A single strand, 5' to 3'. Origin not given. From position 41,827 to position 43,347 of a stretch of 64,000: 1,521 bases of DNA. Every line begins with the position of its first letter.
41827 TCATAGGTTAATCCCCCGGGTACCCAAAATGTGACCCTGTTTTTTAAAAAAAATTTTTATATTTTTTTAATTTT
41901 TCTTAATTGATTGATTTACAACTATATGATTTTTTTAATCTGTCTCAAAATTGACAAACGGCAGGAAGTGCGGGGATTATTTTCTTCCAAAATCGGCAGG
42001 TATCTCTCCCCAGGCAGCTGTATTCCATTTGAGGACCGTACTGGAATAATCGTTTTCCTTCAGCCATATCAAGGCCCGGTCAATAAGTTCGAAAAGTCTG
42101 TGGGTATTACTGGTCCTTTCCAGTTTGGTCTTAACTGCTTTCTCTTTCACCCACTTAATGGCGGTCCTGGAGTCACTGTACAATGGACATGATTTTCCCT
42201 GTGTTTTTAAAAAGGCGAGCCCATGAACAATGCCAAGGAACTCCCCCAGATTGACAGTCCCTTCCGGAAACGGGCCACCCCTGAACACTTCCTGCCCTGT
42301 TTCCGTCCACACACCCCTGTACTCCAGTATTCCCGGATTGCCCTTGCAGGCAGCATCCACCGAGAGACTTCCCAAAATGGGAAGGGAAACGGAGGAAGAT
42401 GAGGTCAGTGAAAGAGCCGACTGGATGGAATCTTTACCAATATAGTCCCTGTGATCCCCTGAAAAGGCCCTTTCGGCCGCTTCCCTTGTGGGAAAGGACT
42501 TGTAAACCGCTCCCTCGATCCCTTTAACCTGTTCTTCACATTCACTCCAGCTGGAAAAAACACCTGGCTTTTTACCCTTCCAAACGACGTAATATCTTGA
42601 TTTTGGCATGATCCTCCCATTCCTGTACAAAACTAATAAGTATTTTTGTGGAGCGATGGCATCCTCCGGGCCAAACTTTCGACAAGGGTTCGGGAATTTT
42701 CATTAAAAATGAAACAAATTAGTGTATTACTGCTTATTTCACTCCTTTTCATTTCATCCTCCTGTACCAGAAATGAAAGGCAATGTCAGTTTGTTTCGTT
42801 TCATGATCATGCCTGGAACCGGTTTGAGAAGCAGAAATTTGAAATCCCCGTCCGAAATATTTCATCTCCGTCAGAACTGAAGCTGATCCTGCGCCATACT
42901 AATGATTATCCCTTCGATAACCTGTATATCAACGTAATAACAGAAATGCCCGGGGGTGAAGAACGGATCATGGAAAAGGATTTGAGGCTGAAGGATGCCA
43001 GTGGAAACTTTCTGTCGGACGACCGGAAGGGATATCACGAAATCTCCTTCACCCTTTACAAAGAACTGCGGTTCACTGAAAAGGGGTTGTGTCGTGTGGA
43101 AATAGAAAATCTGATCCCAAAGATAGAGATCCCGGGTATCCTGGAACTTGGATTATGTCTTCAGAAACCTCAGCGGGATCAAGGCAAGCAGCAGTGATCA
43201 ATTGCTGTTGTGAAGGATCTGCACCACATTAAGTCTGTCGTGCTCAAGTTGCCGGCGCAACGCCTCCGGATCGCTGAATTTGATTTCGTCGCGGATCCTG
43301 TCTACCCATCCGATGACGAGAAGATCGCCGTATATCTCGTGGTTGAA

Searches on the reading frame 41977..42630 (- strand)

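Call 4: search_protein_families(library=pfam, proteins=[window:41977-42630:-], max_evalue=0.1)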
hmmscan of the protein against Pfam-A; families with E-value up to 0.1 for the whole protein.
window:41977-42630:- (217 aa): 3 families
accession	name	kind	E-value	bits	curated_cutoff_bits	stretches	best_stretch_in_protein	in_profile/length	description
PF01693.22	Cauli_VI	-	1.9e-20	73.2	21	1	12-54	1-43/44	Ribonuclease H1 N-terminal domain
PF00075.30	RNase_H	-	0.0037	17.9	25.8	1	91-176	8-93/141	RNase H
PF16654.10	DAPDH_C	-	0.044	14.1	30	1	7-67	17-74/154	Diaminopimelic acid dehydrogenase C-terminal domain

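Call 5: search_protein_families(library=ncbifam, proteins=[window:41977-42630:-], max_evalue=1)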
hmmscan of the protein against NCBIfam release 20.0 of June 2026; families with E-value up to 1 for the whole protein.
window:41977-42630:- (217 aa): 3 families
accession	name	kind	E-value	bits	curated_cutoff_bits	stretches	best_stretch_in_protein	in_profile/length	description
NF046109.1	RNaseH_Halikb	equivalog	2.4e-82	275.9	320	1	8-217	1-211/211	ribonuclease H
NF001236.0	PRK00203.1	equivalog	0.0063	16.1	160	1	91-159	9-76/151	ribonuclease HI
TIGR01921.1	DAP-DH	equivalog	0.24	10.6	180.6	1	7-68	136-194/324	diaminopimelate dehydrogenase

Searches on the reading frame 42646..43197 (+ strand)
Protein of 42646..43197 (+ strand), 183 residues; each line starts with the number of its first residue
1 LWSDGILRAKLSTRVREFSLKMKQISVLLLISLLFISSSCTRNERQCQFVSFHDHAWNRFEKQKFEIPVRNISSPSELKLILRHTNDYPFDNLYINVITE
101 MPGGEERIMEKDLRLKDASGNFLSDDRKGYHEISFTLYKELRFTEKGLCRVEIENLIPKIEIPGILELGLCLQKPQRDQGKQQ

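Call 5: search_protein_families(library=ncbifam, proteins=[window:42646-43197:+], max_evalue=1)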
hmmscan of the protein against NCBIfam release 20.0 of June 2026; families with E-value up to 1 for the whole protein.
window:42646-43197:+ (183 aa): 2 families
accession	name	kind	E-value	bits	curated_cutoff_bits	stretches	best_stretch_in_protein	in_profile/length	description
TIGR03511.1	GldH_lipo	subfamily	6e-15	55.7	78.7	1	25-174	7-155/155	gliding motility lipoprotein GldH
NF033553.1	MerP_Gpos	exception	0.061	13.2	110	1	21-54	2-35/112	mercury resistance system substrate-binding protein MerP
